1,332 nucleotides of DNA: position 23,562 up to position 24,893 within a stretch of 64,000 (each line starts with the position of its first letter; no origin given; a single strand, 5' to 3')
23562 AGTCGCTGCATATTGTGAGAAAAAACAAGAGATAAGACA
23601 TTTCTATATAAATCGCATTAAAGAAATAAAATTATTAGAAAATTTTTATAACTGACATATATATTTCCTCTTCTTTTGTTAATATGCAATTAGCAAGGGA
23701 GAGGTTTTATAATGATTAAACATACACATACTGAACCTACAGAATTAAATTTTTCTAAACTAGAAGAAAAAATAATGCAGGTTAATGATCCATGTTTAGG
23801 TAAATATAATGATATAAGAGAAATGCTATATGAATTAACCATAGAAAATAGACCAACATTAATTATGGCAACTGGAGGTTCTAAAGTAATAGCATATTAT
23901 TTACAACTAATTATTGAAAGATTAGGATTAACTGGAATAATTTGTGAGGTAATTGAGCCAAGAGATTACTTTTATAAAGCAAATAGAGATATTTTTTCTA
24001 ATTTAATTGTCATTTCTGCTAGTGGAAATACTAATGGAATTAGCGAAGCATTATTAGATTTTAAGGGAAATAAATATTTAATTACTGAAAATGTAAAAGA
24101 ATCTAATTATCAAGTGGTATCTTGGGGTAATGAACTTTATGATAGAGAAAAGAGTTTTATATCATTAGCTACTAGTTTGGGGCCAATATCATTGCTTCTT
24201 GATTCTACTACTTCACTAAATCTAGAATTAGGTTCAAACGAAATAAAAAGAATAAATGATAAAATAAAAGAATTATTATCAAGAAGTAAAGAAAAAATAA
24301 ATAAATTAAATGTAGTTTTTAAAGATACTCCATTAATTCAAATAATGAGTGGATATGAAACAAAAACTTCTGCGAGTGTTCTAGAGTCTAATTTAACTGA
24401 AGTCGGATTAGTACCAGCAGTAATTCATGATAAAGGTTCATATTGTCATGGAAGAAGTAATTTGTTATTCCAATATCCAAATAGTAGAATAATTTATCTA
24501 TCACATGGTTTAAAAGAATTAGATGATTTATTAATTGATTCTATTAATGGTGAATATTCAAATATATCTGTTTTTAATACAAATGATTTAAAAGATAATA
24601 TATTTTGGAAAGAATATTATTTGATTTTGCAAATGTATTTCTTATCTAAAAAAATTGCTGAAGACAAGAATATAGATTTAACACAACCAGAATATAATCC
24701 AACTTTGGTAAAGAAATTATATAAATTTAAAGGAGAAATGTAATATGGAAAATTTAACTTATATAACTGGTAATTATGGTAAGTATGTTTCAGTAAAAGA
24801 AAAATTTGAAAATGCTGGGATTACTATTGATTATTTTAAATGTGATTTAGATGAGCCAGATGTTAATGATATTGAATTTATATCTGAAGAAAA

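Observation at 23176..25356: WYL-regulated SIS isomerase plus altered-specificity Ham1 pyrophosphatase islet: candidate new nucleotide-based defence or damage module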

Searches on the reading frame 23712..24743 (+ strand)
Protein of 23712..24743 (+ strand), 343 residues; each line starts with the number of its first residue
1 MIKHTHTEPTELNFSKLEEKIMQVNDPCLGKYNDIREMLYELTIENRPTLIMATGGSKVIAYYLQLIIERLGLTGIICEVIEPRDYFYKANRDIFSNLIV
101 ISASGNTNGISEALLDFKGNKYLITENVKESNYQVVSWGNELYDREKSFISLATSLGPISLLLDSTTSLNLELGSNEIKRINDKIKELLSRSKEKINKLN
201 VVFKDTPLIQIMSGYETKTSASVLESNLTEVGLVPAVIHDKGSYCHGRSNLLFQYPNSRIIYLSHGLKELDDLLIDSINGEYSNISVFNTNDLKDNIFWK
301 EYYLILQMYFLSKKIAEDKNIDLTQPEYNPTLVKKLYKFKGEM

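Call 4: search_protein_families(library=pfam, proteins=[window:23712-24743:+], max_evalue=0.1)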
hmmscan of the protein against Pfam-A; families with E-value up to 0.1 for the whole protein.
window:23712-24743:+ (343 aa): 1 family
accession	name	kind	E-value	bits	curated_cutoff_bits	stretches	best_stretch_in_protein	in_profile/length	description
PF22467.3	KH_GLD-3_3rd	-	0.049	14.2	24.1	0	88-113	41-66/72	GLD-3 3rd KH domain (aka KH4)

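Call 5: search_protein_families(library=padloc, proteins=[window:23712-24743:+], max_evalue=0.1)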
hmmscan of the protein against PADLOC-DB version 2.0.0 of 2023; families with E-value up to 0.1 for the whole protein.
window:23712-24743:+ (343 aa): 0 families

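Call 6: search_protein_families(library=ncbifam, proteins=[window:23712-24743:+], max_evalue=0.1)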
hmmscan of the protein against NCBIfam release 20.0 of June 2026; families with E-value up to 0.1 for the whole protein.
window:23712-24743:+ (343 aa): 2 families
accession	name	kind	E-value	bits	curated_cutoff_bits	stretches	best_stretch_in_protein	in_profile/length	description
TIGR02128.1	G6PI_arch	equivalog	0.003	16.5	213.9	1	51-108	26-80/308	bifunctional phosphoglucose/phosphomannose isomerase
NF001484.0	PRK00331.1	subfamily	0.065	11.6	381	0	47-132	287-373/601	isomerizing glutamine--fructose-6-phosphate transaminase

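Call 7: find_homologous_proteins(query=window:23712-24743:+)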
Query window:23712-24743:+ (343 aa): 480 proteins with E <= 0.001 among 3706 candidates; the best 120 are listed.
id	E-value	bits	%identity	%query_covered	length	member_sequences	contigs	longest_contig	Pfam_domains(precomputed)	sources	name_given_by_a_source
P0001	4.8e-221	751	100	100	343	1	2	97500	-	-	-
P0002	1.0e-220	750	100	100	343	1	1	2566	-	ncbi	-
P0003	1.3e-214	730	97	100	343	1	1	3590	-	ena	-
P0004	4.3e-211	718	96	100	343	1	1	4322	-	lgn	-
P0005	1.1e-210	717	96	100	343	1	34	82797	-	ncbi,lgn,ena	-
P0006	2.0e-210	716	95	100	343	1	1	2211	-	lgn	-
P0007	3.5e-210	715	95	100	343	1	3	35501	-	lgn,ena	-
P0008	3.8e-210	715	95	100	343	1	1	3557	-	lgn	-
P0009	4.0e-210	715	95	100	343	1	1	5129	-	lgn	-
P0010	4.6e-210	715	95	100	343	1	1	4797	-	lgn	-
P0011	6.5e-210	714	95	100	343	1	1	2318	-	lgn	-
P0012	1.1e-209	713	95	100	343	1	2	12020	-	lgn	-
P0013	1.9e-209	713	95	100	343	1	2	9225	-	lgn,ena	-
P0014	2.1e-209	712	94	100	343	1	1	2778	-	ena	-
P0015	2.5e-209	712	95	100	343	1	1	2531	-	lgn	-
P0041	1.0e-205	700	93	100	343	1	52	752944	-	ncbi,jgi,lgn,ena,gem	jgi:hypothetical protein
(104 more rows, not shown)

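Call 10: find_encoding_contigs(protein=P0041, flank=6000, max_places=4)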
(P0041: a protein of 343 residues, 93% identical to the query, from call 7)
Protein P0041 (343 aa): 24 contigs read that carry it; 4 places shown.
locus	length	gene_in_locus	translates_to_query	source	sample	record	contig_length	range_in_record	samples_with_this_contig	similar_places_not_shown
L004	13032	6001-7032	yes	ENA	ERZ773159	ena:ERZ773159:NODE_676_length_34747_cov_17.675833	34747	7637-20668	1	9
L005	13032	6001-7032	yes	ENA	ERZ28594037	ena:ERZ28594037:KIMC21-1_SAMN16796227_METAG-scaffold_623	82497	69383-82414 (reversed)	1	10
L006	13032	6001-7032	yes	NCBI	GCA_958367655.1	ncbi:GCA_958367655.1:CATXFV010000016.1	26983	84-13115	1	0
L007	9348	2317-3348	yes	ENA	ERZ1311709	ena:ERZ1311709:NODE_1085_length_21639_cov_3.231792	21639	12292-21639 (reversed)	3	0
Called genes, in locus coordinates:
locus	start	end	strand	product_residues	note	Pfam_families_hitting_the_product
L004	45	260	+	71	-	-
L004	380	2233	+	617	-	PF00239:Resolvase, PF07508:Recombinase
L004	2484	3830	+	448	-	PF01076:Mob_Pre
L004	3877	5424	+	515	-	PF18928:DUF5677, PF01470:Peptidase_C15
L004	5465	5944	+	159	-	PF02082:Rrf2 (weak), PF08279:HTH_11 (weak), PF13280:WYL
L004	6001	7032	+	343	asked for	-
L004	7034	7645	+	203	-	PF01725:Ham1p_like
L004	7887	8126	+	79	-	PF16938:Phage_holin_Dp1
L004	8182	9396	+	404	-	PF01183:Glyco_hydro_25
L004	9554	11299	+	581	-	PF00664:ABC_membrane, PF00005:ABC_tran, PF02463:SMC_N, PF13304:AAA_21 (weak)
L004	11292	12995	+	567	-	PF00664:ABC_membrane, PF00005:ABC_tran, PF02463:SMC_N, PF13304:AAA_21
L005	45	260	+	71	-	-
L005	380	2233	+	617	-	PF00239:Resolvase, PF07508:Recombinase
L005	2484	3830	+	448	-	PF01076:Mob_Pre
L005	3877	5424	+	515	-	PF18928:DUF5677, PF01470:Peptidase_C15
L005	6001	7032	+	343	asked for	-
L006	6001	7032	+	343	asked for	-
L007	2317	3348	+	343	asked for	-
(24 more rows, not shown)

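Call 11: search_solved_structures(query=window:23712-24743:+, max_evalue=10, show_alignments=2)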
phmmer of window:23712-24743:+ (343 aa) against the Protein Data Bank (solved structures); distinct sequences matched with E-value up to 10: 3.
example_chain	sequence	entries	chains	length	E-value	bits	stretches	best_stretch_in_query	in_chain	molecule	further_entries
5gm6_Q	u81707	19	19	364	0.016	17.7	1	106-209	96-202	Pre-mRNA-splicing factor SLT11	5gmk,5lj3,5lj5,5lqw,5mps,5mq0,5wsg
1pbt_A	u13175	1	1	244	0.63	12.4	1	188-210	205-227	6-phosphogluconolactonase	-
1vl1_A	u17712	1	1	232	1.1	11.6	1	188-210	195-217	6-phosphogluconolactonase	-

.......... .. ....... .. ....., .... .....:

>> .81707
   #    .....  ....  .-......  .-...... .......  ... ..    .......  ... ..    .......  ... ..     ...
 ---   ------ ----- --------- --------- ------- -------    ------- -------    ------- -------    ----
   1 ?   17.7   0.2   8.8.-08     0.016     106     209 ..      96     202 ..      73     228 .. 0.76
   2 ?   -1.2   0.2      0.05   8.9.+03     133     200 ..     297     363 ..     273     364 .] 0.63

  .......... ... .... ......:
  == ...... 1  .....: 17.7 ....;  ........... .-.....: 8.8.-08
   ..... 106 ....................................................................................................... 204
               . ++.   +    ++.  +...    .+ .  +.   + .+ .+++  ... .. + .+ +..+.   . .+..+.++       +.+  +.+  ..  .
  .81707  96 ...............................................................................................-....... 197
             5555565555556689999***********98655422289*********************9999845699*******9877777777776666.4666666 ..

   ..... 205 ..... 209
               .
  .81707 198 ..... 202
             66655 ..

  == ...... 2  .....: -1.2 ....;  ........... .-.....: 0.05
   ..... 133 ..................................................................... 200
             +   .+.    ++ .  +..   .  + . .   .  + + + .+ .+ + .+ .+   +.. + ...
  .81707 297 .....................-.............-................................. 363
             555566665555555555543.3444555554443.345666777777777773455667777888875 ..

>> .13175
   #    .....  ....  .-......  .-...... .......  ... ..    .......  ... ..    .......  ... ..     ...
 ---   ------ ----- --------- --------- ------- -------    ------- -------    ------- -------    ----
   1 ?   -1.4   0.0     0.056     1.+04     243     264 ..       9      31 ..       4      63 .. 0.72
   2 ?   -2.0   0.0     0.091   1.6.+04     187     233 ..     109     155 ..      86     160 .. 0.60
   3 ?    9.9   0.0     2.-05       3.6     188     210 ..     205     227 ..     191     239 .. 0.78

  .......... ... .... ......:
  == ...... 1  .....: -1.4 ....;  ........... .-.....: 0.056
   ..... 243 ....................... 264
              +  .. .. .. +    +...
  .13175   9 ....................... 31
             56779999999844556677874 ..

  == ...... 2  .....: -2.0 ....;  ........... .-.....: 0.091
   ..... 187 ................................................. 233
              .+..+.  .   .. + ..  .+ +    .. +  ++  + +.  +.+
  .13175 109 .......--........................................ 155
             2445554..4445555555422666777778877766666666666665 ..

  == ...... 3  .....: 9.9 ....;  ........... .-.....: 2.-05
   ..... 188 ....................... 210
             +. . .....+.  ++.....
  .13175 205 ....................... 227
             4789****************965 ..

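Call 21: search_solved_structures(query=A1, max_evalue=10, show_alignments=2)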
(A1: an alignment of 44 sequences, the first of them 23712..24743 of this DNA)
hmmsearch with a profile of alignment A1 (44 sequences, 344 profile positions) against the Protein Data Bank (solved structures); distinct sequences matched with E-value up to 10: 23.
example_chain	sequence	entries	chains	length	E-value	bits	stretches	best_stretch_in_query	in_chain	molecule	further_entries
2aml_A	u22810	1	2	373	5.5e-07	32.1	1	3-136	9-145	SIS domain protein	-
2dec_A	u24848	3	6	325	0.16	14.1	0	45-138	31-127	325aa long hypothetical protein | Hypothetical protein PH0510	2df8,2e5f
8tj8_B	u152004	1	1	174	0.18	14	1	173-208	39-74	Hemagglutinin HA2 chain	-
8tj7_B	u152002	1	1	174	0.27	13.4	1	173-208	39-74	Hemagglutinin HA2 chain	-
8tj6_B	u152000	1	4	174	0.33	13.1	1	173-208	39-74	Hemagglutinin HA2 chain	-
4uo0_B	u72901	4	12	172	0.38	12.9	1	173-208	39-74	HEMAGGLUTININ | H3 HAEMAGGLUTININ HA2 CHAIN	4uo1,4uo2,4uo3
6v44_B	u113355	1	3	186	0.49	12.5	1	172-207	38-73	Hemagglutinin HA2 chain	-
6v48_B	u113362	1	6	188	0.52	12.5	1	173-207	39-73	Hemagglutinin HA2 chain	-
9yoi_D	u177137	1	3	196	0.56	12.4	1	173-207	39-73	Hemagglutinin HA2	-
9vh5_B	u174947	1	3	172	0.62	12.2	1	173-208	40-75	Hemagglutinin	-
8g2k_B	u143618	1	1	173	0.62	12.2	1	173-208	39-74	Hemagglutinin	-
9b7h_a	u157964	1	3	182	0.69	12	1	173-208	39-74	Hemagglutinin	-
6n4f_B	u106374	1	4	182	0.72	12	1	173-208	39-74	Hemagglutinin HA2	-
1tzb_A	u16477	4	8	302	0.76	11.9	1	42-104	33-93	glucose-6-phosphate isomerase, conjectural | glucose-6-phosphate isomerase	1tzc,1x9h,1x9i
4we5_B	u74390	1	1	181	0.82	11.8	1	173-208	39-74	Hemagglutinin HA2 chain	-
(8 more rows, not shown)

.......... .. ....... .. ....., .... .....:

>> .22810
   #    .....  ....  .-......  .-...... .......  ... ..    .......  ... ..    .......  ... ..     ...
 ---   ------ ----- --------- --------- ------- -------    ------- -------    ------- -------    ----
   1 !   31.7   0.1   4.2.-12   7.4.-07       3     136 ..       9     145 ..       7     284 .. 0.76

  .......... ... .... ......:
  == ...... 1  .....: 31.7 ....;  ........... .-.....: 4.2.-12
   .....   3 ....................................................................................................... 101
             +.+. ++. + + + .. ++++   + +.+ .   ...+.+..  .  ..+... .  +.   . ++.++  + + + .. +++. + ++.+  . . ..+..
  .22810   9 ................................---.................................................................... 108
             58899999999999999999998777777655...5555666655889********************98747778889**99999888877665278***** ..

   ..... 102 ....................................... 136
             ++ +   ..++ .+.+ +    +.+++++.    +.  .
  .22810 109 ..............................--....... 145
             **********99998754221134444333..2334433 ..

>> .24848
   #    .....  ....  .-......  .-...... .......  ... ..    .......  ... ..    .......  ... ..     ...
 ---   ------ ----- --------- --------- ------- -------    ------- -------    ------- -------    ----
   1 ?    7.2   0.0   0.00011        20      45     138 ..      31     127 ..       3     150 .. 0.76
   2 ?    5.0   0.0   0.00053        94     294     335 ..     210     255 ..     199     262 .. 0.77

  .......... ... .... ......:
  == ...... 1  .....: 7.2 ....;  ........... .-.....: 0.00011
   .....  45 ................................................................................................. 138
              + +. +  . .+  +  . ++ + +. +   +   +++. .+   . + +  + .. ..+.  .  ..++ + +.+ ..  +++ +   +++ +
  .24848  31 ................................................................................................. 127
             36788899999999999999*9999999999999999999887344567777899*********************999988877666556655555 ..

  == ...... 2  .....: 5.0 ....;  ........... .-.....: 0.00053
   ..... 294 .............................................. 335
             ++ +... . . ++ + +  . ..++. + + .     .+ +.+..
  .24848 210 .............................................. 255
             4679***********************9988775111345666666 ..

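Call 22: search_protein_families(library=pfam, alignment_id=A1, max_evalue=0.01)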
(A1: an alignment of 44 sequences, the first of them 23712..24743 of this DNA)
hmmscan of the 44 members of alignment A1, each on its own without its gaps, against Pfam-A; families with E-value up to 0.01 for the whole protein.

A. member 1, window:23712-24743:+ (343 aa): 0 families

B. families by the number of members that match (of 44 scanned): 3 families
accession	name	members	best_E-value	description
PF01380.27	SIS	14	9e-06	SIS domain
PF13229.12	Beta_helix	1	0.0019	Right handed beta helix region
PF09269.16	DUF1967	1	0.0023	Domain of unknown function (DUF1967)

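Call 27: find_related_loci(query=A1, collection=genome_contigs, flank=10000)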
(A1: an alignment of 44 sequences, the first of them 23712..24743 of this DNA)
Query A1 (343 aa) in genome_contigs; peptide patterns used: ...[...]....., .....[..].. (x = any residue, [..] = any of these).
136 stretches matched a pattern; 79 encode a relative of the query (tblastn E <= 1e-3); 78 distinct loci.
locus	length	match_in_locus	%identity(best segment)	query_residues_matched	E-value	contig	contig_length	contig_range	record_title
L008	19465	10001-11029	94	1-343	0e+0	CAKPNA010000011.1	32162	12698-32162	MAG: uncultured Bacilli bacterium isolate REFINED_METABAT215_TOP10_CONTIGS_1500_ASSEMBLY_K77_MERGED__Hadza_MoBio_C-REDO_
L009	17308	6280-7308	94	1-343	0e+0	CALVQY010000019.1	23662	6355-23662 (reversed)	MAG: uncultured Bacilli bacterium isolate BRZ_NN__bin51 genome assembly, contig: BRZ_NN__NODE_1767_length_23662_cov_16.4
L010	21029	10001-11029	94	1-343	0e+0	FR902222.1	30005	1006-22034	Clostridium sp. CAG:628 genomic scaffold, scf39, whole genome shotgun sequence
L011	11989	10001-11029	94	1-343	0e+0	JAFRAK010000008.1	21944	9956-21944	MAG: Bacilli bacterium isolate RGIG2316 Goat_Duodenum.Co__c96427, whole genome shotgun sequence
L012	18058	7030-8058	93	1-343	0e+0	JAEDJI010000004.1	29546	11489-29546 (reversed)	MAG: Bacilli bacterium isolate MAG184 NODE_1436_length_29546_cov_35.804483, whole genome shotgun sequence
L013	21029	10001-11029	89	1-343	0e+0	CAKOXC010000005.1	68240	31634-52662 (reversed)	MAG: uncultured Bacilli bacterium isolate REFINED_METABAT215_TOP10_CONTIGS_1500_ASSEMBLY_K77_MERGED__Hadza_MoBio_hadza-E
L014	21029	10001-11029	88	1-343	0e+0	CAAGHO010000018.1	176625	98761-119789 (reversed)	MAG TPA_asm: Bacilli bacterium, isolate HGM10839, WGS project CAAGHO010000000 data, contig: SRS476276_12_k119_66831, who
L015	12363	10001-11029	86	1-343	0e+0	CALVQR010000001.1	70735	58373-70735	MAG: uncultured Bacilli bacterium isolate BRZ_AQ__bin80 genome assembly, contig: BRZ_AQ__NODE_761_length_70735_cov_4.965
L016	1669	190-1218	86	1-343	0e+0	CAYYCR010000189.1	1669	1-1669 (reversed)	MAG TPA_asm: uncultured Muribaculaceae bacterium isolate SRP287540_co2_371 genome assembly, contig: NODE_84943_length_16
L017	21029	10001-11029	86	1-343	0e+0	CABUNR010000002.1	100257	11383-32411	MAG TPA_asm: uncultured Firmicutes bacterium isolate MGYG-HGUT-04175 genome assembly, contig: GUT_GENOME258596_2, whole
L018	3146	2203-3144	94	1-314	0e+0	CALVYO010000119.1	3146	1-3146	MAG: uncultured Bacilli bacterium isolate BRZ_DM__bin25 genome assembly, contig: BRZ_DM__NODE_43598_length_3146_cov_3.95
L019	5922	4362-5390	86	1-343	0e+0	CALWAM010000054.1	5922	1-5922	MAG: uncultured Bacilli bacterium isolate BRZ_GD__bin104 genome assembly, contig: BRZ_GD__NODE_16134_length_5922_cov_4.2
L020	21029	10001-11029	82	1-343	0e+0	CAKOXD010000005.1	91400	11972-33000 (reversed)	MAG: uncultured Bacilli bacterium isolate REFINED_METABAT215_TOP10_CONTIGS_1500_ASSEMBLY_K77_MERGED__Hadza_MoBio_hadza-E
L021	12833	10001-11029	87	1-343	0e+0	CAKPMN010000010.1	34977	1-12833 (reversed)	MAG: uncultured Bacilli bacterium isolate REFINED_METABAT215_TOP10_CONTIGS_1500_ASSEMBLY_K77_MERGED__Hadza_PheChl_Fiber-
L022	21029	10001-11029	80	1-343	0e+0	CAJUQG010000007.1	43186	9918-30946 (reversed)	MAG TPA_asm: uncultured Bacilli bacterium isolate MGBC163973 genome assembly, contig: MGBC163973.7, whole genome shotgun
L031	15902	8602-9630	72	1-343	6e-162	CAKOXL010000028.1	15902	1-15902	MAG: uncultured Bacilli bacterium isolate REFINED_METABAT215_TOP10_CONTIGS_1500_ASSEMBLY_K77_MERGED__Hadza_PheChl_Fiber-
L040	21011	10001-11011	58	8-343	2e-119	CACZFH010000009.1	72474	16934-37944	MAG: uncultured Erysipelotrichaceae bacterium isolate RUG12568 genome assembly, contig: RUG12568_asm_9, whole genome sho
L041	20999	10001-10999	53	7-343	2e-116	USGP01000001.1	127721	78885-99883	uncultured Tenericutes bacterium isolate UMGS1700 genome assembly, contig: NODE_27_length_127721_cov_4.246166, whole gen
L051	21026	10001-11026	53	1-343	2e-108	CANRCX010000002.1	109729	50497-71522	MAG: uncultured Bacilli bacterium isolate Lapin-026__bin53 genome assembly, contig: Lapin-026__NODE_138_length_109729_co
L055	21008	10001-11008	50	8-343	3e-106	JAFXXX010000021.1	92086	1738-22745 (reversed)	MAG: Bacilli bacterium isolate RGIG6846 Sheep_Rumen-4__c1349525, whole genome shotgun sequence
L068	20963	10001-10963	51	8-343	5e-97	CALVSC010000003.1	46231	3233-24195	MAG: uncultured Bacilli bacterium isolate BRZ_QA__bin67 genome assembly, contig: BRZ_QA__NODE_830_length_46231_cov_7.422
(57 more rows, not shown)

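Call 28: find_related_loci(query=A1, collection=viral_contigs, flank=10000)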
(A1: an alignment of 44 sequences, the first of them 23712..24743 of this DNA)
Query A1 (343 aa) in viral_contigs; peptide patterns used: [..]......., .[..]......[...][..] (x = any residue, [..] = any of these).
10 stretches matched a pattern, but none encodes a relative of the query by tblastn (E <= 1e-3).

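Call 30: predict_structure(alignment_id=A1)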
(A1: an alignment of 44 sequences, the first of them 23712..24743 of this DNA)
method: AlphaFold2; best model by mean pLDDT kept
length: 343 residues; sequences in the alignment: 44
mean_pLDDT: 86.0   pTM: 0.89
mean pLDDT of the five models: 86.0, 84.5, 84.1, 83.5, 83.0
residues with pLDDT >= 90: 161; 70-90: 150; 50-70: 30; < 50: 2
segments of 3 or more residues with pLDDT < 50: none
pLDDT, mean of each block of 10 residues (from residue 1): 72 78 88 87 88 88 93 76 89 94 80 92 88 88 66 81 81 86 95 95 92 93 91 89 68 86 93 90 91 94 96 93 81 74 49
secondary structure, 60 per line:
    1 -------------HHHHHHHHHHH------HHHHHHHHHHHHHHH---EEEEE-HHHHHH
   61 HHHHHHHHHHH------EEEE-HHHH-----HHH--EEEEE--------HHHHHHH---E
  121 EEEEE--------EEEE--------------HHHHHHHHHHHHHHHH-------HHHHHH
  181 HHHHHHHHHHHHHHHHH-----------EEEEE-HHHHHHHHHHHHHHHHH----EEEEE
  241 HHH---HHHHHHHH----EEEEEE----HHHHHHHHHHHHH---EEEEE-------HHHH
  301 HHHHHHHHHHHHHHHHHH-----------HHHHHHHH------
elements in order: H14-24 H31-45 E49-53 H55-71 E78-81 H83-86 E97-101 H110-116 E120-125 E134-137 H152-167 H175-197 E209-213 H215-231 E236-240 H247-254 E259-264 H269-281 E285-289 H297-318 H330-337
